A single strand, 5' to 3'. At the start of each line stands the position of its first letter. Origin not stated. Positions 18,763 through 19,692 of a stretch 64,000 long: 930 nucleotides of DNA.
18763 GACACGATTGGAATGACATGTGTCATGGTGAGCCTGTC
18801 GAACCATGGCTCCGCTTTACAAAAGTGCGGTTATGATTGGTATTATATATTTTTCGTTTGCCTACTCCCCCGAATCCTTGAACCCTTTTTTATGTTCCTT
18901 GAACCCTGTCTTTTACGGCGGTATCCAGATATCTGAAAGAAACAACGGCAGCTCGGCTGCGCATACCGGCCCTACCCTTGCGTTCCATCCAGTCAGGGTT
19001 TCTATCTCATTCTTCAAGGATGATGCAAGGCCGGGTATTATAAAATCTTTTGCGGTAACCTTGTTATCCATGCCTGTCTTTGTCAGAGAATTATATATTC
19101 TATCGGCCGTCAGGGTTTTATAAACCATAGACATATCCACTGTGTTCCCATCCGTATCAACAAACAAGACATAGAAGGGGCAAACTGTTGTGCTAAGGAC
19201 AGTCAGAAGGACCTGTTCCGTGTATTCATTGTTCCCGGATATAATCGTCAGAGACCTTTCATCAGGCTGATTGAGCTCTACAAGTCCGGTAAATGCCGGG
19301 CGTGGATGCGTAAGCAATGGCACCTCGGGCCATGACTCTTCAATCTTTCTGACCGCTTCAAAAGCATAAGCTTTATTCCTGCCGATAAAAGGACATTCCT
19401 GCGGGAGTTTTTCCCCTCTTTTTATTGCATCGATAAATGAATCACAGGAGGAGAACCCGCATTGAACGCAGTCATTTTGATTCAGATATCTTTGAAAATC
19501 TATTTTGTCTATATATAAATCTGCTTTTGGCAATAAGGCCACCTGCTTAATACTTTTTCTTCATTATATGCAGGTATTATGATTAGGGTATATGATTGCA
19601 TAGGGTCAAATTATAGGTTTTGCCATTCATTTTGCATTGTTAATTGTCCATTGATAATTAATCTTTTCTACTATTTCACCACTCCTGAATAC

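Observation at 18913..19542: Mini CFeSP/HgcA-like Fe-S protein sitting between hypD and hypE in a hyp cluster that lacks hypC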

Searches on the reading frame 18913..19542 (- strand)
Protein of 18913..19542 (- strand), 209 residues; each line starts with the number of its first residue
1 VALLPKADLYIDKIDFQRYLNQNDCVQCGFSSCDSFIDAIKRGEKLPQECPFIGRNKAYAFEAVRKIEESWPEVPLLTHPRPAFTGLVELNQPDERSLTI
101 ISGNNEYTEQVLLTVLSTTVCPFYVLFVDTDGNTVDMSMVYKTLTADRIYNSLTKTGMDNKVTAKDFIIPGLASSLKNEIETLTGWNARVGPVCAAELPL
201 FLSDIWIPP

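Call 3: search_protein_families(library=pfam, proteins=[window:18913-19542:-], max_evalue=1)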
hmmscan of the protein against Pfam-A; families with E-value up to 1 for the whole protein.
window:18913-19542:- (209 aa): 3 families
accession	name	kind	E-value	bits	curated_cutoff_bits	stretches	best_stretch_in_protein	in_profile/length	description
PF03599.22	CdhD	-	1.8e-16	60.3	24.8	1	85-198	270-383/387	CO dehydrogenase/acetyl-CoA synthase delta subunit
PF04060.18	FeS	-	8e-08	32.3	23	1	20-52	1-33/33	Putative Fe-S cluster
PF08963.15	DUF1878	-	0.17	12.8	23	1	105-142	11-48/110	Protein of unknown function (DUF1878)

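Call 4: search_protein_families(library=ncbifam, proteins=[window:18913-19542:-], max_evalue=1)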
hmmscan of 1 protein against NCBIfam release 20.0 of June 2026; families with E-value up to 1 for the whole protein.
window:18913-19542:- (209 aa): 11 families
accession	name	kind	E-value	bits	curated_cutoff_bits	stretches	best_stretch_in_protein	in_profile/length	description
NF003195.0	PRK04165.1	equivalog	3.9e-26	91.9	306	2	85-206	326-447/450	acetyl-CoA decarbonylase/synthase complex subunit gamma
NF043039.1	HgcAB_like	equivalog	6e-16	59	285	1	79-203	12-136/350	HgcAB-like fusion protein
NF040863.1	HgcA_corrinoid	equivalog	1.4e-09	37.6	275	1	85-203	32-150/325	mercury methylation corrinoid protein HgcA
TIGR01944.1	rnfB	subfamily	6.8e-07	29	68.7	1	11-66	37-89/190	RnfABCDGE type electron transport complex subunit B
NF006446.0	PRK08764.1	equivalog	4.7e-06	26.5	220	1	13-67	11-63/139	Rnf electron transport complex subunit RnfB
NF005415.0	PRK06991.1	equivalog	7.1e-05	22.6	281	1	11-55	8-50/284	electron transport complex subunit RsxB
NF003475.0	PRK05113.1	equivalog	0.00021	21.2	203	1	9-56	35-79/190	electron transport complex subunit RsxB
NF045480.1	FdxA_Actino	equivalog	0.018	15.3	125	1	18-62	33-77/107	ferredoxin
NF011063.0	PRK14494.1-2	equivalog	0.063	13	258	1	13-49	133-171/227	putative molybdopterin-guanine dinucleotide biosynthesis protein MobB/FeS domain-containing protein protein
NF045490.1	FdxA_Protbact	equivalog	0.075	13.3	135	1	21-69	36-84/104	ferredoxin FdxA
NF005504.0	PRK07118.1-3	equivalog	0.082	12.2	437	1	18-55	42-80/293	Fe-S cluster domain-containing protein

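Call 7: find_homologous_proteins(query=window:18913-19542:-, max_evalue=0.001)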
Query window:18913-19542:- (209 aa): 400 proteins with E <= 0.001 among 526 candidates; the best 120 are listed.
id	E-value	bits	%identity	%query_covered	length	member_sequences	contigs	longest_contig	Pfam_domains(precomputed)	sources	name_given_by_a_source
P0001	2.6e-138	477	100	100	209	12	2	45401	PF04060.19,PF03599.23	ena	-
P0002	2.3e-128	444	93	99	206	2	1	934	PF04060.19,PF03599.23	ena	-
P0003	2.3e-121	421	87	98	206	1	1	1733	PF04060.19,PF03599.23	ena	-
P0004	1.9e-118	412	85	100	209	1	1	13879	PF04060.19,PF03599.23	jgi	jgi:CO dehydrogenase/acetyl-CoA synthase gamma subunit (corrinoid Fe-S protein)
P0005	3.0e-118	411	85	98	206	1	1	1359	PF04060.19,PF03599.23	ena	-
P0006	1.0e-117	409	85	98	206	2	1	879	PF04060.19,PF03599.23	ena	-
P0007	3.2e-117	408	84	99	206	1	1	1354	PF03599.23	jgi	jgi:CO dehydrogenase/acetyl-CoA synthase gamma subunit (corrinoid Fe-S protein)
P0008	9.2e-116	403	83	99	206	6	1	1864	PF04060.19,PF03599.23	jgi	-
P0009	6.2e-115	400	82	98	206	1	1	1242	PF04060.19,PF03599.23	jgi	-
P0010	1.0e-113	396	81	98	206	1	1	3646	PF04060.19,PF03599.23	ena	-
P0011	1.9e-113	395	81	100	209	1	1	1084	PF04060.19,PF03599.23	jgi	jgi:CO dehydrogenase/acetyl-CoA synthase gamma subunit (corrinoid Fe-S protein)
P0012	1.0e-112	393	68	98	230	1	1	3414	PF04060.19,PF03599.23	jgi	-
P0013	8.0e-112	390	81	98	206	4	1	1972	PF04060.19,PF03599.23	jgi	-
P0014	2.8e-111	388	82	98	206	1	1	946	PF04060.19,PF03599.23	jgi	jgi:CO dehydrogenase/acetyl-CoA synthase gamma subunit (corrinoid Fe-S protein)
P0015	2.8e-111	388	82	99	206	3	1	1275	PF04060.19,PF03599.23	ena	-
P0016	1.2e-107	376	77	99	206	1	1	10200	PF04060.19,PF03599.23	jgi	-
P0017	2.9e-105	369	77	99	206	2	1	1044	PF04060.19,PF03599.23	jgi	-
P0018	4.0e-104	365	76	98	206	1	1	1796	PF04060.19,PF03599.23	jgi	-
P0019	5.0e-104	365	76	98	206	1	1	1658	PF04060.19,PF03599.23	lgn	-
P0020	4.0e-103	362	74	99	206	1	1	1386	PF04060.19,PF03599.23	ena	-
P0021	7.2e-103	361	76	98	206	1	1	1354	PF04060.19,PF03599.23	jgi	-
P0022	2.7e-102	359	74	97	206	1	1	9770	PF04060.19,PF03599.23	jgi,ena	-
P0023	4.5e-102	358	75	98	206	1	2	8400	PF04060.19,PF03599.23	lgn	-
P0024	6.9e-101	354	74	99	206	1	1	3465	PF03599.23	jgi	jgi:CO dehydrogenase/acetyl-CoA synthase gamma subunit (corrinoid Fe-S protein)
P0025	2.2e-99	349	71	99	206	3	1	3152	PF04060.19,PF03599.23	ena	-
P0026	1.4e-98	347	69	97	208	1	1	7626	PF04060.19,PF03599.23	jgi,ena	-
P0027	7.8e-98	344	72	99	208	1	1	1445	PF04060.19,PF03599.23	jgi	jgi:CO dehydrogenase/acetyl-CoA synthase gamma subunit (corrinoid Fe-S protein)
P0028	1.1e-97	344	71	97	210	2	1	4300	PF04060.19,PF03599.23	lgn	-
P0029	1.5e-97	343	71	97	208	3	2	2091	PF04060.19,PF03599.23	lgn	-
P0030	2.0e-97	343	70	99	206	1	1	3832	PF04060.19,PF03599.23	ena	-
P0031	2.6e-97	343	70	99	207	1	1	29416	PF04060.19,PF03599.23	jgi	jgi:CO dehydrogenase/acetyl-CoA synthase gamma subunit (corrinoid Fe-S protein)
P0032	4.9e-97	342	70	97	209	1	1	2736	PF04060.19,PF03599.23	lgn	-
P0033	7.9e-97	341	70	97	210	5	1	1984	PF04060.19,PF03599.23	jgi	jgi:acetyl-CoA decarbonylase/synthase, CODH/ACS complex subunit gamma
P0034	2.5e-96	339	67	99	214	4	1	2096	PF04060.19,PF03599.23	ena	-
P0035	2.7e-96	339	71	97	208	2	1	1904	PF04060.19,PF03599.23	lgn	-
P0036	2.7e-96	339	71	99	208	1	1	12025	PF04060.19,PF03599.23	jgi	jgi:CO dehydrogenase/acetyl-CoA synthase gamma subunit (corrinoid Fe-S protein)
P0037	3.6e-96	339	70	97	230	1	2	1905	PF04060.19,PF03599.23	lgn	-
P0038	9.6e-96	338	70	97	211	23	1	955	PF04060.19,PF03599.23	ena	-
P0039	1.2e-95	337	67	99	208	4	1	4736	PF04060.19,PF03599.23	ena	-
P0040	2.2e-95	336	70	99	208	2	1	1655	PF03599.23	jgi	jgi:CO dehydrogenase/acetyl-CoA synthase gamma subunit (corrinoid Fe-S protein)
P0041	2.3e-95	336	72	97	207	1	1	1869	PF04060.19,PF03599.23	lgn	-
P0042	3.5e-95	336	68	99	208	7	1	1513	PF04060.19,PF03599.23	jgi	jgi:CO dehydrogenase/acetyl-CoA synthase gamma subunit (corrinoid Fe-S protein)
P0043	4.4e-95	335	68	99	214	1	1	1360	PF04060.19,PF03599.23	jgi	jgi:CO dehydrogenase/acetyl-CoA synthase gamma subunit (corrinoid Fe-S protein)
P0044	7.5e-95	335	71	98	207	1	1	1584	PF04060.19,PF03599.23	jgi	jgi:CO dehydrogenase/acetyl-CoA synthase gamma subunit (corrinoid Fe-S protein)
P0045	7.8e-95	335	67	99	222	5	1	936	PF04060.19,PF03599.23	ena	-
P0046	8.8e-95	334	69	99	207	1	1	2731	PF04060.19,PF03599.23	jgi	jgi:CO dehydrogenase/acetyl-CoA synthase gamma subunit (corrinoid Fe-S protein)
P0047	2.0e-94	333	69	97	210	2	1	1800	PF03599.23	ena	-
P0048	2.1e-94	333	69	99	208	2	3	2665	PF03599.23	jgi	-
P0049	2.3e-94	333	67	99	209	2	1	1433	PF04060.19,PF03599.23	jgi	-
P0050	2.3e-94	333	67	99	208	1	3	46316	PF04060.19,PF03599.23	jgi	jgi:CO dehydrogenase/acetyl-CoA synthase gamma subunit (corrinoid Fe-S protein)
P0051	2.6e-94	333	68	97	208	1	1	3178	PF04060.19,PF03599.23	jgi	jgi:CO dehydrogenase/acetyl-CoA synthase gamma subunit (corrinoid Fe-S protein)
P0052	3.2e-94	333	68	97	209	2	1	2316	PF04060.19,PF03599.23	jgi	jgi:CO dehydrogenase/acetyl-CoA synthase gamma subunit (corrinoid Fe-S protein)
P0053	3.3e-94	332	67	98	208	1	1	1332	PF04060.19,PF03599.23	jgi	jgi:CO dehydrogenase/acetyl-CoA synthase gamma subunit (corrinoid Fe-S protein)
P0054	3.5e-94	332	67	99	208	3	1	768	PF04060.19,PF03599.23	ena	-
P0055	3.6e-94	332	70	99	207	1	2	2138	PF03599.23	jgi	jgi:CO dehydrogenase/acetyl-CoA synthase gamma subunit (corrinoid Fe-S protein)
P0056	4.0e-94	332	67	99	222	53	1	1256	PF04060.19,PF03599.23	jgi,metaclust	metaclust:\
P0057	4.5e-94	332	66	99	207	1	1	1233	PF04060.19,PF03599.23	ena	-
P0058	5.5e-94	332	68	97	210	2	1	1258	PF04060.19,PF03599.23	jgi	jgi:CO dehydrogenase/acetyl-CoA synthase gamma subunit (corrinoid Fe-S protein)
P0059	5.6e-94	332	67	99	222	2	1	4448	PF04060.19,PF03599.23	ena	-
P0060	6.3e-94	332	69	97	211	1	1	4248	PF04060.19,PF03599.23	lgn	-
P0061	7.5e-94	331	67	97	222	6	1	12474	PF04060.19,PF03599.23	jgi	-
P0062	7.5e-94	331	67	99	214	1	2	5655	PF04060.19,PF03599.23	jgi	jgi:CO dehydrogenase/acetyl-CoA synthase gamma subunit (corrinoid Fe-S protein)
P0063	1.2e-93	331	69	97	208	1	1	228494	PF04060.19,PF03599.23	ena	-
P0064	1.4e-93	330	68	99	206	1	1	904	PF04060.19,PF03599.23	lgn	-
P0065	1.7e-93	330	67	99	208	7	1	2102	PF04060.19,PF03599.23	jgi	jgi:CO dehydrogenase/acetyl-CoA synthase gamma subunit (corrinoid Fe-S protein)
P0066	1.7e-93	330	67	99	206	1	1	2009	PF04060.19,PF03599.23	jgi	jgi:CO dehydrogenase/acetyl-CoA synthase gamma subunit (corrinoid Fe-S protein)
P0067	2.5e-93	330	66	99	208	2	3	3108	PF04060.19,PF03599.23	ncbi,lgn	-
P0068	2.7e-93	330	68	97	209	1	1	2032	PF04060.19,PF03599.23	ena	-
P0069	2.8e-93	329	67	99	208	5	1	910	PF04060.19,PF03599.23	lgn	-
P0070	3.2e-93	329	64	99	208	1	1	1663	PF04060.19,PF03599.23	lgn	-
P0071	3.3e-93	329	67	99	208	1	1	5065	PF04060.19,PF03599.23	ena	-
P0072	3.5e-93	329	68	97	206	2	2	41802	PF04060.19,PF03599.23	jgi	jgi:CO dehydrogenase/acetyl-CoA synthase gamma subunit (corrinoid Fe-S protein)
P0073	5.9e-93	328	67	99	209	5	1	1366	PF04060.19,PF03599.23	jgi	jgi:CO dehydrogenase/acetyl-CoA synthase gamma subunit (corrinoid Fe-S protein)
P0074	7.0e-93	328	67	97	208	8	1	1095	PF04060.19,PF03599.23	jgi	-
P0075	7.3e-93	328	68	97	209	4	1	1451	PF04060.19,PF03599.23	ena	-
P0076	7.8e-93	328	65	97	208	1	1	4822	PF04060.19,PF03599.23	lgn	-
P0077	8.6e-93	328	66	99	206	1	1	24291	PF04060.19,PF03599.23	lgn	-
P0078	8.9e-93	328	66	99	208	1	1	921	PF03599.23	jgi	jgi:CO dehydrogenase/acetyl-CoA synthase gamma subunit (corrinoid Fe-S protein)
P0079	1.0e-92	328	66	99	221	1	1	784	PF04060.19,PF03599.23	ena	-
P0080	1.0e-92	328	67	98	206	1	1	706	PF04060.19,PF03599.23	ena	-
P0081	1.9e-92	327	65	99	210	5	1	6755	PF04060.19,PF03599.23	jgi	jgi:CO dehydrogenase/acetyl-CoA synthase gamma subunit (corrinoid Fe-S protein)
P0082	3.2e-92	326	67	98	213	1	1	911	PF04060.19,PF03599.23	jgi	jgi:CO dehydrogenase/acetyl-CoA synthase gamma subunit (corrinoid Fe-S protein)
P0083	4.8e-92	325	67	99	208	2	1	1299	PF04060.19,PF03599.23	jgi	-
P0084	5.2e-92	325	66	98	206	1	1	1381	PF03599.23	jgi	jgi:CO dehydrogenase/acetyl-CoA synthase gamma subunit (corrinoid Fe-S protein)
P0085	8.4e-92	325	64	99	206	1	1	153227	PF04060.19,PF03599.23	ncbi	-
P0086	8.8e-92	325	65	99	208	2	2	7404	PF04060.19,PF03599.23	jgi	-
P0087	1.0e-91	324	63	99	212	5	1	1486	PF04060.19,PF03599.23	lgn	-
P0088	2.0e-91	323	64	99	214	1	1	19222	PF04060.19,PF03599.23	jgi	jgi:CO dehydrogenase/acetyl-CoA synthase gamma subunit (corrinoid Fe-S protein)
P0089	2.5e-91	323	64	97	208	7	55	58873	PF04060.19,PF03599.23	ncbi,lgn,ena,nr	ncbi:MAG: hypothetical protein COY75_10850 [Nitrospirae bacterium CG_4_10_14_0_8_um_filter_41_23]|nr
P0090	2.6e-91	323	67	97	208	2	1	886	PF04060.19,PF03599.23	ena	-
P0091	3.7e-91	323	66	99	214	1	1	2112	PF04060.19,PF03599.23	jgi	jgi:CO dehydrogenase/acetyl-CoA synthase gamma subunit (corrinoid Fe-S protein)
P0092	4.2e-91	322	65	97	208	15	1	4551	PF04060.19,PF03599.23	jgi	-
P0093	5.7e-91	322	66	99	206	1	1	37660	PF04060.19,PF03599.23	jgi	jgi:CO dehydrogenase/acetyl-CoA synthase gamma subunit (corrinoid Fe-S protein)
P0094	6.0e-91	322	67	97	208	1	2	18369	PF04060.19,PF03599.23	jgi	jgi:CO dehydrogenase/acetyl-CoA synthase gamma subunit (corrinoid Fe-S protein)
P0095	6.2e-91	322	62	97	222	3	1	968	PF04060.19,PF03599.23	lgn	-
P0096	6.6e-91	322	64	99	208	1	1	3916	PF04060.19,PF03599.23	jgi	jgi:CO dehydrogenase/acetyl-CoA synthase gamma subunit (corrinoid Fe-S protein)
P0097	8.4e-91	321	65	99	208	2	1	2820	PF04060.19,PF03599.23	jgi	jgi:CO dehydrogenase/acetyl-CoA synthase gamma subunit (corrinoid Fe-S protein)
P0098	1.1e-90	321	66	99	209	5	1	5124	PF04060.19,PF03599.23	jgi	jgi:CO dehydrogenase/acetyl-CoA synthase gamma subunit (corrinoid Fe-S protein)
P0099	1.1e-90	321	65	99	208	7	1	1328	PF04060.19,PF03599.23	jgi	jgi:CO dehydrogenase/acetyl-CoA synthase gamma subunit (corrinoid Fe-S protein)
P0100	1.1e-90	321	62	99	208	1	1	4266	PF04060.19,PF03599.23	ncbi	-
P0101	1.5e-90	321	66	99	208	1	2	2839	PF04060.19,PF03599.23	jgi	jgi:CO dehydrogenase/acetyl-CoA synthase gamma subunit (corrinoid Fe-S protein)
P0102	1.5e-90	321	64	99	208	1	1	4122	PF04060.19,PF03599.23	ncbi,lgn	-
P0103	1.7e-90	320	65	97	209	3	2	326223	PF03599.23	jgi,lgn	-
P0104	1.8e-90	320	66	98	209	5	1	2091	PF04060.19,PF03599.23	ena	-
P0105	1.8e-90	320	67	97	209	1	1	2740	PF04060.19,PF03599.23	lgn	-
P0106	3.1e-90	320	66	97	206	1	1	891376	PF04060.19,PF03599.23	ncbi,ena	-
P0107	3.3e-90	319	63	99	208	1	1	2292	PF04060.19,PF03599.23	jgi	jgi:CO dehydrogenase/acetyl-CoA synthase gamma subunit (corrinoid Fe-S protein)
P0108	3.7e-90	319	65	99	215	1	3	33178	PF04060.19,PF03599.23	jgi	jgi:CO dehydrogenase/acetyl-CoA synthase gamma subunit (corrinoid Fe-S protein)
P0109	3.7e-90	319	65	97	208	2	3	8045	PF04060.19,PF03599.23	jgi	jgi:CO dehydrogenase/acetyl-CoA synthase gamma subunit (corrinoid Fe-S protein)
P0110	4.1e-90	319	63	100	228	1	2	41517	PF04060.19,PF03599.23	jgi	jgi:CO dehydrogenase/acetyl-CoA synthase gamma subunit (corrinoid Fe-S protein)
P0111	4.6e-90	319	63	99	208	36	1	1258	PF04060.19,PF03599.23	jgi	-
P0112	5.8e-90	319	66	99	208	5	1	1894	PF04060.19,PF03599.23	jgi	jgi:CO dehydrogenase/acetyl-CoA synthase gamma subunit (corrinoid Fe-S protein)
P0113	6.1e-90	319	64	99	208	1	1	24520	PF04060.19,PF03599.23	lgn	-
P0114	1.2e-89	318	66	99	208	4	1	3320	PF04060.19,PF03599.23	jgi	jgi:CO dehydrogenase/acetyl-CoA synthase gamma subunit (corrinoid Fe-S protein)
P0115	1.2e-89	318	67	99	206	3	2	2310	PF04060.19,PF03599.23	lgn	-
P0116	1.3e-89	317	65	97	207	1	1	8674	PF04060.19,PF03599.23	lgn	-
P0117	1.7e-89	317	64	97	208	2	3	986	PF04060.19,PF03599.23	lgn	-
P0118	1.8e-89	317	66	97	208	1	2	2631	PF04060.19,PF03599.23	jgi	jgi:CO dehydrogenase/acetyl-CoA synthase gamma subunit (corrinoid Fe-S protein)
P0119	2.0e-89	317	66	99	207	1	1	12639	PF04060.19,PF03599.23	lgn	-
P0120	2.0e-89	317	67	99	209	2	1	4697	PF04060.19,PF03599.23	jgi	jgi:CO dehydrogenase/acetyl-CoA synthase gamma subunit (corrinoid Fe-S protein)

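Call 9: find_related_loci(query=window:18913-19542:-, collection=genome_contigs, flank=10000)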
Query window:18913-19542:- (209 aa) in genome_contigs; peptide patterns used: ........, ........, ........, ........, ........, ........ (x = any residue, [..] = any of these).
120 stretches matched a pattern; 23 encode a relative of the query (tblastn E <= 1e-3); 23 distinct loci.
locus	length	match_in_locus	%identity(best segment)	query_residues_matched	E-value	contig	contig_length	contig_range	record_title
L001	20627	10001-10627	93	1-209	1e-133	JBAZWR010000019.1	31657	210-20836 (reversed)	MAG: Thermodesulfovibrionales bacterium isolate SO_2017_GW1_37 NODE_6145_length_31657_cov_1.154297_OW334_2017, whole gen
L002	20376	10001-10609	73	7-209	8e-106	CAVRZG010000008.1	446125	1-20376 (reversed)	MAG: uncultured Nitrospiraceae bacterium isolate MFD05942.bin.3.50 genome assembly, contig: contig_13576, whole genome s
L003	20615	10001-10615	71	4-209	6e-101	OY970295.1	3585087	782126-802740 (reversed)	MAG: Thermodesulfovibrionales bacterium isolate MFD01299.bin.c.3 genome assembly, chromosome: 1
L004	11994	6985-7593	70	7-209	7e-101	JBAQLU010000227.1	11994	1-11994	MAG: Thermodesulfovibrionales bacterium isolate MFD12052_ilm_asm_bin4 k127_34844, whole genome shotgun sequence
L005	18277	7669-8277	68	7-209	2e-100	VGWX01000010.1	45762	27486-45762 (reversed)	MAG: Nitrospira sp. isolate K_DeepCast_150m_m2_200 K_DeepCast_150m_m2_200_Ga0194126_10001095, whole genome shotgun seque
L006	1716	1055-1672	67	4-209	9e-105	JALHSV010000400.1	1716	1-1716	MAG: Thermodesulfovibrionales bacterium isolate PFL7 seq_2289049, whole genome shotgun sequence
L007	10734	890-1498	66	7-209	3e-98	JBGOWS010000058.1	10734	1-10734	MAG: Thermodesulfovibrionia bacterium isolate OBJ_0618_130150_87 k141_769628_length_10734_cov_13.6135, whole genome shot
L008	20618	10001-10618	66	4-209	3e-97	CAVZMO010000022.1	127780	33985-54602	MAG: Thermodesulfovibrionales bacterium isolate MFD04408.bin.2.178 genome assembly, contig: contig_27823, whole genome s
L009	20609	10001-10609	64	7-209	6e-97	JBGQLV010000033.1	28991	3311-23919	MAG: Thermodesulfovibrionia bacterium isolate OBJ2_061818_150_9 k141_1768377_length_28991_cov_19.0053, whole genome shot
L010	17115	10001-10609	64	7-209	8e-94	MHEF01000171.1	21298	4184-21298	MAG: Nitrospirae bacterium RBG_13_39_12 RBG_13_scaffold_922, whole genome shotgun sequence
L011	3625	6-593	64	14-209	2e-93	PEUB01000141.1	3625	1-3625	MAG: Nitrospirae bacterium CG02_land_8_20_14_3_00_41_53 CG02_land_8_20_14_3.00_150_scaffold_20593_c, whole genome shotgu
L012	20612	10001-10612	63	6-209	2e-92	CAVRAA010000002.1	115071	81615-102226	MAG: uncultured Nitrospiraceae bacterium isolate MFD00032.bin.1.209 genome assembly, contig: contig_109253, whole genome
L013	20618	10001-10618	63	4-209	3e-91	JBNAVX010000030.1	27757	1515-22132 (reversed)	MAG: Thermodesulfovibrionales bacterium isolate Kamch4342-D-MF-049 bin31.fa-30, whole genome shotgun sequence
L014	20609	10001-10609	64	7-209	4e-91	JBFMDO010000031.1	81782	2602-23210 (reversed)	MAG: Nitrospirota bacterium isolate MAG221 MAG221_31, whole genome shotgun sequence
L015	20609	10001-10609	60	7-209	4e-91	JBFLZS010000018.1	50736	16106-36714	MAG: Nitrospirota bacterium isolate MAG117 MAG117_18, whole genome shotgun sequence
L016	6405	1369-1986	60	4-209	8e-91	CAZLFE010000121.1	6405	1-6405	MAG TPA_asm: uncultured Nitrospiraceae bacterium isolate binchicken_co325_89 genome assembly, contig: NODE_6076_length_6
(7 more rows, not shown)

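Call 11: find_encoding_contigs(protein=P0106, flank=8000, max_places=2)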
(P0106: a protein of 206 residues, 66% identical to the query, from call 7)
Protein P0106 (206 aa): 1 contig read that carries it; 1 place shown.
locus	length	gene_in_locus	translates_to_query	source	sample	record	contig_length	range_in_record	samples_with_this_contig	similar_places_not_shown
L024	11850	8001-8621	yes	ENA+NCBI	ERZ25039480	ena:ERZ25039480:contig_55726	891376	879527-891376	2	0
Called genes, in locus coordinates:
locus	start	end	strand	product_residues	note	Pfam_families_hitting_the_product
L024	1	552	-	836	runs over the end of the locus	PF00534:Glycos_transf_1 (weak), PF13692:Glyco_trans_1_4 (weak), PF14559:TPR_19 (weak), PF00535:Glycos_transf_2, PF00515:TPR_1, PF07719:TPR_2 (weak), PF13414:TPR_11 (weak), PF14559:TPR_19 (weak), +10 more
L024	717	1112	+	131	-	PF06103:DUF948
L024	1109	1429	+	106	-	PF12732:YtxH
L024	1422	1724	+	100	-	PF01155:HypA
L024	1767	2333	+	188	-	PF02492:cobW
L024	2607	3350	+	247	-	PF00708:Acylphosphatase, PF07503:zf-HYPF, PF01300:Sua5_yciO_yrdC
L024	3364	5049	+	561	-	PF01300:Sua5_yciO_yrdC, PF17788:HypF_C, PF22521:HypF_C_2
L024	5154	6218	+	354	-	PF01924:HypD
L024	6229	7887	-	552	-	PF25063:ARM_TT21_C (weak), PF00515:TPR_1, PF07719:TPR_2 (weak), PF13424:TPR_12 (weak), PF12895:ANAPC3 (weak), PF13432:TPR_16, PF10373:EST1_DNA_bind, PF13431:TPR_17, +14 more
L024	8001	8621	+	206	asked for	PF04060:FeS, PF03599:CdhD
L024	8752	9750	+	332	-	PF00586:AIRS, PF02769:AIRS_C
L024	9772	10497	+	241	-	PF03740:PdxJ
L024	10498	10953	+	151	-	PF01750:HycI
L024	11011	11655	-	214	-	-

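Call 12: find_encoding_contigs(protein=P0089, flank=8000, max_places=3)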
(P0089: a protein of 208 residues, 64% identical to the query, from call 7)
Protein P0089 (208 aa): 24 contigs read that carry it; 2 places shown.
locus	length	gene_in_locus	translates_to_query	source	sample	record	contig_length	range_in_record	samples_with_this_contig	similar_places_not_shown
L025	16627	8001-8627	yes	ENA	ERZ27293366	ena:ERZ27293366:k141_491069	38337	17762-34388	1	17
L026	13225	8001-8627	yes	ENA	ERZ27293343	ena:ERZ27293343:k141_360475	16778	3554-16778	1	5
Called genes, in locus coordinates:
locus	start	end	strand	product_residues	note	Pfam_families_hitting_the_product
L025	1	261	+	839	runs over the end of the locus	PF00005:ABC_tran (faint), PF02463:SMC_N (faint), PF13175:AAA_15 (faint), PF13191:AAA_16 (faint), PF13304:AAA_21 (faint), PF13476:AAA_23 (faint), PF13481:AAA_25 (faint), PF17760:UvrA_inter, +1 more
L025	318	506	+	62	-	PF03884:YacG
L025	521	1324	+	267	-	PF01113:DapB_N, PF05173:DapB_C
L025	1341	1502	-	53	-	-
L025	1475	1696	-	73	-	-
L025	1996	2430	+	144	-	PF20586:DUF6788 (weak)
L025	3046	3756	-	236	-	PF23914:TPR_CcmH_CycH (weak), PF13424:TPR_12, PF13432:TPR_16, PF14559:TPR_19, PF25063:ARM_TT21_C, PF13424:TPR_12, PF00515:TPR_1, PF13432:TPR_16, +16 more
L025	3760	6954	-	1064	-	PF17757:UvrB_inter, PF02559:CarD_TRCF_RID, PF00270:DEAD, PF04851:ResIII, PF00271:Helicase_C, PF03461:TRCF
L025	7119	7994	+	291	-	PF01634:HisG, PF08029:HisG_C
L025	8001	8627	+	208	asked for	PF04060:FeS (weak), PF03599:CdhD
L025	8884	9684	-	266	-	PF00950:ABC-3, PF01032:FecCD (weak)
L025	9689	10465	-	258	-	PF00005:ABC_tran, PF13304:AAA_21 (faint)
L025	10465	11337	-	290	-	PF01297:ZnuA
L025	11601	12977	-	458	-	PF00665:rve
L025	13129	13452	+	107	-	-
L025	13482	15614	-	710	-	PF13328:HD_4, PF01966:HD, PF04607:RelA_SpoT, PF02824:TGS, PF19296:RelA_AH, PF28438:RelA_RIS, PF01842:ACT, PF13291:ACT_4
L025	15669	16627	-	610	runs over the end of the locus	PF01368:DHH, PF02272:DHHA1, PF17768:RecJ_OB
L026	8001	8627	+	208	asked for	PF04060:FeS (weak), PF03599:CdhD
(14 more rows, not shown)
